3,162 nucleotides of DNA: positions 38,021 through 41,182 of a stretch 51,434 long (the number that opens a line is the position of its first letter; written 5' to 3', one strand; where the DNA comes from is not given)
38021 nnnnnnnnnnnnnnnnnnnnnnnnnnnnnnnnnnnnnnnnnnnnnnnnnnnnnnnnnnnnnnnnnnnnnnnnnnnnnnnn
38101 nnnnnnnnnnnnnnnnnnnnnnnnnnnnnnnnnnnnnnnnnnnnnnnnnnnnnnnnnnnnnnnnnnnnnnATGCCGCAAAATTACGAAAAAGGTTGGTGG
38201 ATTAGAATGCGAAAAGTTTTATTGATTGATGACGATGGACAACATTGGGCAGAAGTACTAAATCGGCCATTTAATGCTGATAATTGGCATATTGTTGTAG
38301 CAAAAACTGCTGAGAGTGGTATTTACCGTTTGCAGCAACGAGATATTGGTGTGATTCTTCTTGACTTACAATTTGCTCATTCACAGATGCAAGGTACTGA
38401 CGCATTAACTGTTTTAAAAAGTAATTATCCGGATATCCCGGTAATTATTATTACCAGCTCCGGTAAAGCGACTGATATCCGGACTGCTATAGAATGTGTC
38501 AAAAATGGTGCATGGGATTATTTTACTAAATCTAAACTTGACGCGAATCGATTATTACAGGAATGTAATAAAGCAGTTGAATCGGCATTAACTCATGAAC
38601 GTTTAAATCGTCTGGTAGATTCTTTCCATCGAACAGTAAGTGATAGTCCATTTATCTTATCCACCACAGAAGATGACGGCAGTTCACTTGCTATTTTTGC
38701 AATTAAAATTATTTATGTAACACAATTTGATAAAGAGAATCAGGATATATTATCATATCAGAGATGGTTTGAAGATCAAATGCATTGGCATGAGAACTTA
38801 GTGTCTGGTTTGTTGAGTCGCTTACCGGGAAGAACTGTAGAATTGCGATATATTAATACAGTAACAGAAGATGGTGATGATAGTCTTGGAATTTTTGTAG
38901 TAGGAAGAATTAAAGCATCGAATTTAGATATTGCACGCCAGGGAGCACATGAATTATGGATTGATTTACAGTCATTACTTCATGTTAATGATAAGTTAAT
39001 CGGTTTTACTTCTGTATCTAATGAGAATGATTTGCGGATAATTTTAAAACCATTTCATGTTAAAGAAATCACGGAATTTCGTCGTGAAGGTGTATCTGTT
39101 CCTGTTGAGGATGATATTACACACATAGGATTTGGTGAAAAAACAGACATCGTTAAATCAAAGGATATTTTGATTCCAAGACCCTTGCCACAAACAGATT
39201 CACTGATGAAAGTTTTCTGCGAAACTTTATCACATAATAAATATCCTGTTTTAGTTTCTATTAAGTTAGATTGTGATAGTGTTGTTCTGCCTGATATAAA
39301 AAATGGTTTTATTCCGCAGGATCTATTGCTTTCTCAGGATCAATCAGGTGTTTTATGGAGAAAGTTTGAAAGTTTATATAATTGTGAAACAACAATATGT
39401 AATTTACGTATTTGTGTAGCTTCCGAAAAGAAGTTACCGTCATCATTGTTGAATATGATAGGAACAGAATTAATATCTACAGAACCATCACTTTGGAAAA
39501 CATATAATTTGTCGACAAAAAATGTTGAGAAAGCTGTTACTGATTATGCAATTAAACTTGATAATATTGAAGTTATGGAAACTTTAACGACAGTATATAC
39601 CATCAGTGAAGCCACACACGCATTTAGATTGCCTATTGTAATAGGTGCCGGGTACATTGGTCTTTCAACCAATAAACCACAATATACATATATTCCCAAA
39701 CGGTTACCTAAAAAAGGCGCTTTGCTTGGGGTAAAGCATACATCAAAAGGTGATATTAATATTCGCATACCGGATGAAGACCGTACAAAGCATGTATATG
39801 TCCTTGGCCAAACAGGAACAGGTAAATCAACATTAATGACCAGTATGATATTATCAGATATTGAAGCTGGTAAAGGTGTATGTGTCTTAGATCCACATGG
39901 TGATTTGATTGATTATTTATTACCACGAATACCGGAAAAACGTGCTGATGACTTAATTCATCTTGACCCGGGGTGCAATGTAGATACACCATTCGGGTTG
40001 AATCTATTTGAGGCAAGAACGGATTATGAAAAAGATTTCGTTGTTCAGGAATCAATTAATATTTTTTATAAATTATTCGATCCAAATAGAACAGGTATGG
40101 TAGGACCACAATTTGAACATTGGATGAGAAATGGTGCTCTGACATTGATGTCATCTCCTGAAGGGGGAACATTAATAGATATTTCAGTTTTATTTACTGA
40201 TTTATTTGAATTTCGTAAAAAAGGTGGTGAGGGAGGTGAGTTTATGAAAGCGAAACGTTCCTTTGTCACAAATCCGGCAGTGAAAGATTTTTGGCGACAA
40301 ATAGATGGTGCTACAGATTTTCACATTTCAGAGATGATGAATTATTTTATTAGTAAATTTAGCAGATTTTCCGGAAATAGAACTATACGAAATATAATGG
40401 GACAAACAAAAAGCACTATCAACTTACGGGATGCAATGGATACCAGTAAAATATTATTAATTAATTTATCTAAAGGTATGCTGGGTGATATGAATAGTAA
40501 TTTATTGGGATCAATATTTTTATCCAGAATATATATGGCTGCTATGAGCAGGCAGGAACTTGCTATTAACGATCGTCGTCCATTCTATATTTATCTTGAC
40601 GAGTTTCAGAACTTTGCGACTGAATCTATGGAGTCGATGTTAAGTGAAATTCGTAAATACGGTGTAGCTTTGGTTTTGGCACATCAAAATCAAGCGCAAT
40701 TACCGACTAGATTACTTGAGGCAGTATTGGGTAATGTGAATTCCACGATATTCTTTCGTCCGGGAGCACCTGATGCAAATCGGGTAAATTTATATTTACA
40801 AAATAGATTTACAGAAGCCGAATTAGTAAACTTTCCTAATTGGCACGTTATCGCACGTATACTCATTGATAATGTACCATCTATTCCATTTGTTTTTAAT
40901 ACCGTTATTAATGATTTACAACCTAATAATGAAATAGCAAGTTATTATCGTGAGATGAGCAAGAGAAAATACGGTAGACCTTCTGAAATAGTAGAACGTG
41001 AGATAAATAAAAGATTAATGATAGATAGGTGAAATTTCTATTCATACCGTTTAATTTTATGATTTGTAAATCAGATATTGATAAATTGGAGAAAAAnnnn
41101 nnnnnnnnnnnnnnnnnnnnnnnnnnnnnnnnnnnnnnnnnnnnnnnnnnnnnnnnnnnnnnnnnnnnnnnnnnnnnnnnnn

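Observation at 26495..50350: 24-kb single-strand cluster saturated with receiver domains and carrying HEPN, FtsK/HerA-type ATPase, methyltransferase and wHTH outputs: candidate undescribed phosphorelay-gated conflict system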

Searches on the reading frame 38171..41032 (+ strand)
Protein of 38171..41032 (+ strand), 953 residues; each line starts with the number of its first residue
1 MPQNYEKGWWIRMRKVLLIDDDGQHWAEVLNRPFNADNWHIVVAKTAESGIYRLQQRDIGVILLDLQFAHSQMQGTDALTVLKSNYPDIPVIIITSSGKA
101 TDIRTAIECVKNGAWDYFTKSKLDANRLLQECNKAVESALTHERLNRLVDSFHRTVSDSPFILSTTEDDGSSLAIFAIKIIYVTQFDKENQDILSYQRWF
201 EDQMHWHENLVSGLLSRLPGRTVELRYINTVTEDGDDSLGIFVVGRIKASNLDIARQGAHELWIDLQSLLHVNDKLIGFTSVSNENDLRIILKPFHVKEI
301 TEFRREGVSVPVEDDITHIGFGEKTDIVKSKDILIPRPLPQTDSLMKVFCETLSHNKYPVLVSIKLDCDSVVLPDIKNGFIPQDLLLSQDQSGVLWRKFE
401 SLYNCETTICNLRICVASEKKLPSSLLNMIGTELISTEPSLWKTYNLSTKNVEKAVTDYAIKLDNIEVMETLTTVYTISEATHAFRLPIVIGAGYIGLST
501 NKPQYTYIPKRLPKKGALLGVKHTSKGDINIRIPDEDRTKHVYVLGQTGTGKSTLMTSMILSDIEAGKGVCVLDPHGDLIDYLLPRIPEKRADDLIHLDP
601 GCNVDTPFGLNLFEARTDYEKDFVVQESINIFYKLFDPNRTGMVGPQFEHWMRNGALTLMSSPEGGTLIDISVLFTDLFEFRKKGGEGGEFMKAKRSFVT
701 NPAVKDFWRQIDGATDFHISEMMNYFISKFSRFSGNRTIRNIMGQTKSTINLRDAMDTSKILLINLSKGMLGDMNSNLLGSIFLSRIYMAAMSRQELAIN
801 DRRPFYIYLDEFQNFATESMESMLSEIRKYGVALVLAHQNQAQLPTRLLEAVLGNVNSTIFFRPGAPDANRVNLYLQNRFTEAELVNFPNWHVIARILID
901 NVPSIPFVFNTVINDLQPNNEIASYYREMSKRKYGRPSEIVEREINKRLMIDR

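Call 5: search_protein_families(library=pfam, max_evalue=0.01, proteins=[window:38171-41032:+])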
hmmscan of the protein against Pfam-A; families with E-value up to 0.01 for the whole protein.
window:38171-41032:+ (953 aa): 9 families
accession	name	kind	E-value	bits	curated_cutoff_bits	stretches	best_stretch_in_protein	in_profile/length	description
PF00072.30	Response_reg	-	1.2e-13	51.6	30.2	1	16-130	1-108/111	Response regulator receiver domain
PF10412.15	TrwB_AAD_bind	-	3.8e-11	43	20.5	2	774-864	219-310/387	Type IV secretion-system coupling protein DNA-binding domain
PF01935.23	DUF87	-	4.7e-09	37.1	23.2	1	528-583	13-68/220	Helicase HerA, central domain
PF12696.13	TraG-D_C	-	3.1e-08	34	22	1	804-868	1-70/126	TraM recognition site of TraD and TraG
PF13191.12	AAA_16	-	0.00048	21.1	32.6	0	536-560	21-45/167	AAA ATPase domain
PF02534.20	T4SS-DNA_transf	-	0.00074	18.9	20.1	0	788-845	286-345/468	Type IV secretory system Conjugative DNA transfer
PF25199.1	nSTAND_NTPase5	-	0.0014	18.9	34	0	534-583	36-86/145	Novel STAND NTPase 5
PF01580.24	FtsK_SpoIIIE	-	0.0028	17.6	24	1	537-562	36-62/221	FtsK/SpoIIIE family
PF13401.12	AAA_22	-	0.0038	18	27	0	539-562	5-28/130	AAA domain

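Call 7: search_protein_families(library=padloc, max_evalue=0.01, proteins=[window:38171-41032:+])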
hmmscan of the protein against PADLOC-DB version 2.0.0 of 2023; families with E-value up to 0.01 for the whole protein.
window:38171-41032:+ (953 aa): 11 families
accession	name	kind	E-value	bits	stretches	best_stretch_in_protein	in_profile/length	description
PDLC04140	mad8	-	1.1e-13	49.4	1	538-872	26-261/314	mads_8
PDLC04105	HerA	-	9e-08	29.1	1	539-578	166-206/576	-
PDLC04103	HerA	-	1.8e-06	24.6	1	523-578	157-211/579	-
PDLC02684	DndH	-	4.9e-05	19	1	744-842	1538-1639/1715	DndH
PDLC02188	HerA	-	0.00013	19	0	816-878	451-510/578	-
PDLC01055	HerA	-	0.00031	17.7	1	527-577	145-197/532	Type III coevolved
PDLC00405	SduA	-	0.00087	16.9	1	14-140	7-137/323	DUF4263 domain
PDLC02185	HerA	-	0.0015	15.3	1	483-559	109-184/585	-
PDLC04098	HerA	-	0.0015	15.2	0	538-567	173-202/686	-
PDLC02685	DndH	-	0.0025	13.5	1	761-843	1517-1603/1678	DndH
PDLC04100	HerA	-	0.0045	13.7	0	486-560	112-184/580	-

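Call 8: search_protein_families(library=ncbifam, max_evalue=0.01, proteins=[window:38171-41032:+])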
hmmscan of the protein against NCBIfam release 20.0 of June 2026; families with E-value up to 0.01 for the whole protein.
window:38171-41032:+ (953 aa): 55 families (the best 25 are shown)
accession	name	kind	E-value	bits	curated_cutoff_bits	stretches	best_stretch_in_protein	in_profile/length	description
NF051870.1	NAssimRespRegNtrX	equivalog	2.8e-15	56.2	600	1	15-141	3-124/452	nitrogen assimilation response regulator NtrX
NF045973.1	conju_CD1115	equivalog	1.7e-11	43.7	250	1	747-864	236-357/442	VirD4-like conjugal transfer protein, CD1115 family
TIGR03743.1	SXT_TraD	subfamily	2.4e-11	42.8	366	1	528-578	164-214/636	conjugative transfer system coupling protein TraD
NF053655.1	CedD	equivalog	3.9e-11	42.3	600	2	520-583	202-265/527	DNA-translocating ATPase CedD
NF008469.0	PRK11361.1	equivalog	6.7e-11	41.5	714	1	15-159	5-139/461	acetoacetate metabolism transcriptional regulator AtoC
NF006900.1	PRK09390.1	equivalog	1.2e-10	41.3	255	1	15-144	6-128/203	response regulator FixJ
NF041946.1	LuxO_transreg_Vib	equivalog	1.5e-10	40.5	800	1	38-142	20-118/463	quorum-sensing sigma-54 dependent transcriptional regulator LuxO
NF007689.0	PRK10365.1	equivalog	2.9e-10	39.5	760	1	16-144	8-125/441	sigma-54-dependent response regulator transcription factor ZraR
NF047793.1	ResRegPgtA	equivalog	6.3e-10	38.4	650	1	14-137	6-122/414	two-component system response regulator PgtA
NF033791.1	ActR_PrrA_rreg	equivalog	1e-09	38.6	250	1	16-130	4-111/173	ActR/PrrA/RegA family redox response regulator transcription factor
TIGR01818.1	ntrC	equivalog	1.7e-09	37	558.6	1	16-141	1-119/463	nitrogen regulation protein NR(I)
NF041447.1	TrbC_conju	equivalog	3.2e-09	35.8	800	2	531-575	121-165/685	F-type conjugative transfer protein TrbC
NF053512.1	nitric_RR_NosR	exception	6.4e-09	35.3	400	1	16-149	1-128/422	response regulator c-di-GMP phosphodiesterase, NosR family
NF045505.1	RR_RssB_Pseudo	equivalog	7.3e-09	35.1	700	1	15-139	7-125/394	two-component system response regulator RssB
NF001965.0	PRK00742.1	subfamily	2.5e-08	33.5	293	1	15-141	5-128/357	chemotaxis-specific protein-glutamate methyltransferase CheB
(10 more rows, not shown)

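Call 14: find_encoding_contigs(protein=window:38171-41032:+, flank=10000, max_places=6)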
Protein window:38171-41032:+ (953 aa): no gene with exactly this product is on record in the collection.

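Call 18: find_homologous_proteins(query=window:38621-41029:+, max_evalue=0.00001)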
Query window:38621-41029:+ (803 aa): 850 proteins with E <= 0.00001 among 8000 candidates; the best 120 are listed.
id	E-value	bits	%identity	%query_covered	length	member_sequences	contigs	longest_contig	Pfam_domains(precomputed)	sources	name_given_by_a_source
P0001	0.0e+0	1291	100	71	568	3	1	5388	PF10412.16,PF01935.24,PF12696.14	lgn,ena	-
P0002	0.0e+0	1019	57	100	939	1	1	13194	PF10412.16,PF01935.24,PF00072.31,PF12696.14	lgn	-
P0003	4.7e-165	569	39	97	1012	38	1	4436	PF10412.16,PF00072.31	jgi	-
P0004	9.3e-164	565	38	97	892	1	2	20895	PF10412.16,PF01935.24,PF00072.31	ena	-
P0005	6.6e-157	542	39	93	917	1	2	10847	PF10412.16,PF01935.24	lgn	-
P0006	5.4e-130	453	42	67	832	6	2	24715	PF26449.1,PF10412.16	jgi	-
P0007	3.8e-128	447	49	55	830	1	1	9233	PF26449.1,PF10412.16,PF01935.24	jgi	-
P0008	1.1e-127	445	49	55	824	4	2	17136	PF26449.1,PF01935.24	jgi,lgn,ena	jgi:Na+-transporting methylmalonyl-CoA/oxaloacetate decarboxylase gamma subunit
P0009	3.0e-126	441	44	63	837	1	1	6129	PF26449.1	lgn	-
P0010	4.5e-126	440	48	55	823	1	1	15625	PF26449.1,PF10412.16,PF01935.24,PF02534.21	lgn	-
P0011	6.0e-126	440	48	55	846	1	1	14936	PF26449.1,PF12696.14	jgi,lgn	jgi:hypothetical protein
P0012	7.2e-126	439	43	67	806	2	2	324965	PF10412.16,PF02534.21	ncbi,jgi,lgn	-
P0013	1.1e-124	435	48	55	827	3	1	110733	PF26449.1,PF01935.24,PF02534.21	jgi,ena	-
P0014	1.6e-124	435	48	55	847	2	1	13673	PF26449.1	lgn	-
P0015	6.2e-124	433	47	55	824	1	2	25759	PF26449.1,PF01935.24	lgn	-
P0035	3.1e-120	421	46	55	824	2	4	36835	PF26449.1,PF01935.24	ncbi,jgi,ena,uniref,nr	ncbi:hypothetical protein COT77_02555 [Candidatus Berkelbacteria bacterium CG10_big_fil_rev_8_21_14_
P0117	2.1e-108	382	32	98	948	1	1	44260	PF10412.16,PF01935.24,PF00072.31,PF12696.14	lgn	-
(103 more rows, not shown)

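Call 19: find_encoding_contigs(protein=P0002, flank=10000, max_places=3)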
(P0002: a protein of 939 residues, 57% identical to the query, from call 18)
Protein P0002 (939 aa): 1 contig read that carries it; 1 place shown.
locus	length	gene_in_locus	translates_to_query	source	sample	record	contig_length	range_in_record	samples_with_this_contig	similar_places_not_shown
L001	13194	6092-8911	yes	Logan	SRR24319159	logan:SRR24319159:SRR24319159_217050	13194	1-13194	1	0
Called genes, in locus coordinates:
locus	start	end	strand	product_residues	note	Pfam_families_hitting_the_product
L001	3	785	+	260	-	?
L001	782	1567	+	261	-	-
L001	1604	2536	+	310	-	-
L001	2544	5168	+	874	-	PF00072:Response_reg, PF00486:Trans_reg_C (weak)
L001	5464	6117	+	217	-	-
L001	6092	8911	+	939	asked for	PF00072:Response_reg, PF01935:DUF87, PF10412:TrwB_AAD_bind (faint), PF12696:TraG-D_C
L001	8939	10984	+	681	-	-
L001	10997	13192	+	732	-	?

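Call 20: find_encoding_contigs(protein=P0117, flank=10000, max_places=3)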
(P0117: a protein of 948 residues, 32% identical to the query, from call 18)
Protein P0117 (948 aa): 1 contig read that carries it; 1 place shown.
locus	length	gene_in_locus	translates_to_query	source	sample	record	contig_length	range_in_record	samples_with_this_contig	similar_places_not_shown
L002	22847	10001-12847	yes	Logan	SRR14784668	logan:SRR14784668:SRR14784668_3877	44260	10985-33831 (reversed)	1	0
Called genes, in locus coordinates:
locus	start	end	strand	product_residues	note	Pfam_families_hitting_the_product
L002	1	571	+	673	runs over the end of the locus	-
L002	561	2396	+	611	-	-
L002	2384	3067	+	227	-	-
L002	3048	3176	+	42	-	-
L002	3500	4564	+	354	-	PF00800:PDT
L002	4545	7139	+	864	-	PF00282:Pyridoxal_deC, PF21391:tyr_de_CO2_C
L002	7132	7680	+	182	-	-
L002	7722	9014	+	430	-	PF00579:tRNA-synt_1b, PF22421:SYY_C-terminal, PF01479:S4 (weak)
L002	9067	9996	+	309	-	-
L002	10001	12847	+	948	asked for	PF00072:Response_reg, PF01935:DUF87, PF10412:TrwB_AAD_bind (faint), PF12696:TraG-D_C (weak)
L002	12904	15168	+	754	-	-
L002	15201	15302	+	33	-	-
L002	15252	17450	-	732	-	-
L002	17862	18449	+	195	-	-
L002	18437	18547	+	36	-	-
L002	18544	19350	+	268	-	PF01936:NYN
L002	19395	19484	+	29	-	-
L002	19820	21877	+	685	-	-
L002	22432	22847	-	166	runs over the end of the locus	-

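Call 21: find_encoding_contigs(protein=P0004, flank=10000, max_places=3)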
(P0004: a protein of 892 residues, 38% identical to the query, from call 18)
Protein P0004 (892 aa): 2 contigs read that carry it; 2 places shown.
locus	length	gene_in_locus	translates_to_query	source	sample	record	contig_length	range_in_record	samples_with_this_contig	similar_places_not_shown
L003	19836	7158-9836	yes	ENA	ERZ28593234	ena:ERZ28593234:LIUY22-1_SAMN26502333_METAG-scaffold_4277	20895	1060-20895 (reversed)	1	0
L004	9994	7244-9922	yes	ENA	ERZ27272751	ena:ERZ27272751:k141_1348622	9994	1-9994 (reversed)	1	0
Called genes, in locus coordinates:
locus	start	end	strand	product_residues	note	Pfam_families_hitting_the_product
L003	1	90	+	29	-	?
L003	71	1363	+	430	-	PF13186:SPASM (weak)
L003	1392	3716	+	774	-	-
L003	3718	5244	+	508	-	-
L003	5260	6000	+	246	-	-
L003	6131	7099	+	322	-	-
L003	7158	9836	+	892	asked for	PF00072:Response_reg, PF01935:DUF87, PF10412:TrwB_AAD_bind (faint)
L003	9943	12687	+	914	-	PF00072:Response_reg (faint), PF00486:Trans_reg_C (faint)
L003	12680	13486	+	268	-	-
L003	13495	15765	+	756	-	PF00072:Response_reg (weak)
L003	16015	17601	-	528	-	PF00069:Pkinase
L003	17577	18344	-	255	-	PF13672:PP2C_2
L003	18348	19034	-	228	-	PF00092:VWA, PF13519:VWA_2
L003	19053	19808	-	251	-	-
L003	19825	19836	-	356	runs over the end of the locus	?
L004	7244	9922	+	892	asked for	PF00072:Response_reg, PF01935:DUF87, PF10412:TrwB_AAD_bind (faint)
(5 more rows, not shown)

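Call 27: find_related_loci(query=A1, collection=genome_contigs, flank=10000)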
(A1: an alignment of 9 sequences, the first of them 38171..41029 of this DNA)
Query A1 (953 aa) in genome_contigs; peptide patterns used: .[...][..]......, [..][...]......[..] (x = any residue, [..] = any of these).
600 stretches matched a pattern (row limit reached: there are more); 592 encode a relative of the query (tblastn E <= 1e-3); the best 80 are kept; 80 distinct loci.
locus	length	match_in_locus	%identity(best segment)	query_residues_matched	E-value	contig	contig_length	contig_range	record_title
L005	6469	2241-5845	47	509-951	2e-129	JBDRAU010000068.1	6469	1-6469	MAG: bacterium isolate MEGAHIT-group-1.1015 k141_5873567, whole genome shotgun sequence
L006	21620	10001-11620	41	412-951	5e-121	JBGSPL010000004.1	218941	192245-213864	MAG: Patescibacteria group bacterium isolate JTS-AC303 k141_3266879, whole genome shotgun sequence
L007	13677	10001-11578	40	412-949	2e-120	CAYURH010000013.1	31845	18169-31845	MAG TPA_asm: uncultured Candidatus Saccharibacteria bacterium isolate SRP200132_co2_143 genome assembly, contig: NODE_10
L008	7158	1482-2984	41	450-951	1e-120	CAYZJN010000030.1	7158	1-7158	MAG TPA_asm: uncultured Candidatus Saccharibacteria bacterium isolate binchicken_co220_185 genome assembly, contig: NODE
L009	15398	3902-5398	41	450-949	4e-119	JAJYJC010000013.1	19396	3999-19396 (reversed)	MAG: bacterium isolate DBS2-1.bin143 NODE_4995_length_19396_cov_4.679174, whole genome shotgun sequence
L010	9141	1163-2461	43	509-949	3e-118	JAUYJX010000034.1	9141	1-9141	MAG: bacterium isolate C24_metabat.bin.170 C24_k141_495648, whole genome shotgun sequence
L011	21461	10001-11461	41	448-948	1e-113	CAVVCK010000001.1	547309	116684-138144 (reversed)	MAG: uncultured bacterium isolate MFD02416.bin.1.123 genome assembly, contig: contig_35454, whole genome shotgun sequenc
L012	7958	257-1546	43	509-949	5e-112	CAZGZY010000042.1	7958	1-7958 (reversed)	MAG TPA_asm: uncultured Candidatus Saccharimonadales bacterium isolate SRP200132_co1_597 genome assembly, contig: NODE_1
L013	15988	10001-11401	40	475-949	4e-111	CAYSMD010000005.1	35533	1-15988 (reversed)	MAG TPA_asm: uncultured Candidatus Saccharibacteria bacterium isolate SRP286056_co2_117 genome assembly, contig: NODE_15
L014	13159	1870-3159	43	509-949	4e-111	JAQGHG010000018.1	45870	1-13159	MAG: Patescibacteria group bacterium isolate RYN_427 scaffold_1043394, whole genome shotgun sequence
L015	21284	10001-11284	44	509-952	5e-111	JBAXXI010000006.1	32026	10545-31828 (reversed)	MAG: Candidatus Berkelbacteria bacterium isolate ELA735 MAG735_6, whole genome shotgun sequence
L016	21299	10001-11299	43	509-948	1e-110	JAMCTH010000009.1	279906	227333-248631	MAG: Patescibacteria group bacterium isolate FK_Sedi_A_Bin.175 NODE_19_length_279906_cov_6.31878, whole genome shotgun s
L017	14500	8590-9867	45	509-948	1e-110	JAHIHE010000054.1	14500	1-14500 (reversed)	MAG: Patescibacteria group bacterium isolate KR11_N3.mb.38 KR11_N3.mb.38_k141_124781, whole genome shotgun sequence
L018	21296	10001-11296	42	509-948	3e-110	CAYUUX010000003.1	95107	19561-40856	MAG TPA_asm: uncultured Gammaproteobacteria bacterium isolate binchicken_co22_244 genome assembly, contig: NODE_227_leng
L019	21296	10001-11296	43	509-948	4e-110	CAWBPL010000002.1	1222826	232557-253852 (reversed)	MAG: Candidatus Gottesmanbacteria bacterium isolate MFD01476.bin.2.135 genome assembly, contig: contig_74641, whole geno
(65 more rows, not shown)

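Call 48: search_protein_families(library=pfam, max_evalue=0.1, proteins=[L003:1392-3716:+, L003:3718-5244:+, L003:5260-6000:+, L003:12680-13486:+, L003:13435-15765:+, L002:561-2396:+, L002:12898-15168:+, L001:3-785:+])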
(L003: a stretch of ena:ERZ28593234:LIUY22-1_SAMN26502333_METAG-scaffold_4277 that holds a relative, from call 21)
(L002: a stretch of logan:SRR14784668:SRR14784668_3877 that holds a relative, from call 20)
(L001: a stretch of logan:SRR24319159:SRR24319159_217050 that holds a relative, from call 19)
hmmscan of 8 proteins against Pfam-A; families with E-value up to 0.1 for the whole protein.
L003:1392-3716:+ (774 aa): 0 families

L003:3718-5244:+ (508 aa): 1 family
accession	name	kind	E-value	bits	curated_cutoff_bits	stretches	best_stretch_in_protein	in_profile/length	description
PF00072.30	Response_reg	-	0.0028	18.3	30.2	1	42-110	28-91/111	Response regulator receiver domain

L003:5260-6000:+ (246 aa): 0 families

L003:12680-13486:+ (268 aa): 0 families

L003:13435-15765:+ (776 aa): 1 family
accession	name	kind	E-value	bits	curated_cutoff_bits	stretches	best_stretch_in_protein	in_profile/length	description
PF00072.30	Response_reg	-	8.9e-15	55.3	30.2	2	28-137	3-101/111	Response regulator receiver domain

L002:561-2396:+ (611 aa): 0 families

L002:12898-15168:+ (756 aa): 3 families
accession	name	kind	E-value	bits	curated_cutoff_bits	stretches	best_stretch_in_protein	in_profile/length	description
PF00072.30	Response_reg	-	3.7e-05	24.3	30.2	1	495-577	36-108/111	Response regulator receiver domain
PF13851.11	GAS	-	0.014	15.2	32.3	1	324-414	58-148/200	Growth-arrest specific micro-tubule binding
PF05119.17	Terminase_4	-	0.042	14.7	24.7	1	419-496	8-81/98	Phage terminase, small subunit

L001:3-785:+ (260 aa): 0 families

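Call 61: search_protein_families(library=pfam, max_evalue=0.01, proteins=[P0035, P0012, L005:1128-3584:+])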
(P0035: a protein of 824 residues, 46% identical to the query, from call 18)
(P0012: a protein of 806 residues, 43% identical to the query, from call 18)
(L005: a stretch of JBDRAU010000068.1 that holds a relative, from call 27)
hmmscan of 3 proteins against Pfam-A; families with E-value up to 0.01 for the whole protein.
P0035 (824 aa): 3 families
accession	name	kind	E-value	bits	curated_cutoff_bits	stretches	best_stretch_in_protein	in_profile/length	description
PF01935.23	DUF87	-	2e-05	25.2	23.2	1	405-447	21-64/220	Helicase HerA, central domain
PF02534.20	T4SS-DNA_transf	-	0.00011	21.6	20.1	1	391-700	32-343/468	Type IV secretory system Conjugative DNA transfer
PF10412.15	TrwB_AAD_bind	-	0.00048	19.6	20.5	1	402-480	10-82/387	Type IV secretion-system coupling protein DNA-binding domain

P0012 (806 aa): 9 families
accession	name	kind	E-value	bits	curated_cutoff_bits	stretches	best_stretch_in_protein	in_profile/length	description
PF10412.15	TrwB_AAD_bind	-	9e-06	25.2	20.5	1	381-425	14-58/387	Type IV secretion-system coupling protein DNA-binding domain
PF02534.20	T4SS-DNA_transf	-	1.9e-05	24.1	20.1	0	383-505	45-158/468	Type IV secretory system Conjugative DNA transfer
PF13401.12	AAA_22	-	0.00031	21.5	27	0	381-406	4-29/130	AAA domain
PF01935.23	DUF87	-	0.00032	21.3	23.2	1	384-421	25-63/220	Helicase HerA, central domain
PF13191.12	AAA_16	-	0.00052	21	32.6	0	380-427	22-70/167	AAA ATPase domain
PF25199.1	nSTAND_NTPase5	-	0.0006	20.1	34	1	377-448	36-109/145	Novel STAND NTPase 5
PF05872.18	HerA_C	-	0.0027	16.9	22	1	376-435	15-74/502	Helicase HerA-like C-terminal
PF01580.24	FtsK_SpoIIIE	-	0.0086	16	24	0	361-404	20-61/221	FtsK/SpoIIIE family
PF12696.13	TraG-D_C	-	0.0092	16.3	22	0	636-695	1-65/126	TraM recognition site of TraD and TraG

L005:1128-3584:+ (819 aa): 3 families
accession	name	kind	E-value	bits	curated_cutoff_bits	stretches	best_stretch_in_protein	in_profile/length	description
PF01935.23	DUF87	-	7.4e-08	33.2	23.2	1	402-490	23-84/220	Helicase HerA, central domain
PF10412.15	TrwB_AAD_bind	-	8.6e-06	25.3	20.5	1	396-714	9-308/387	Type IV secretion-system coupling protein DNA-binding domain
PF00270.35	DEAD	-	0.0042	17.3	26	0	404-451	16-66/167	DEAD/DEAH box helicase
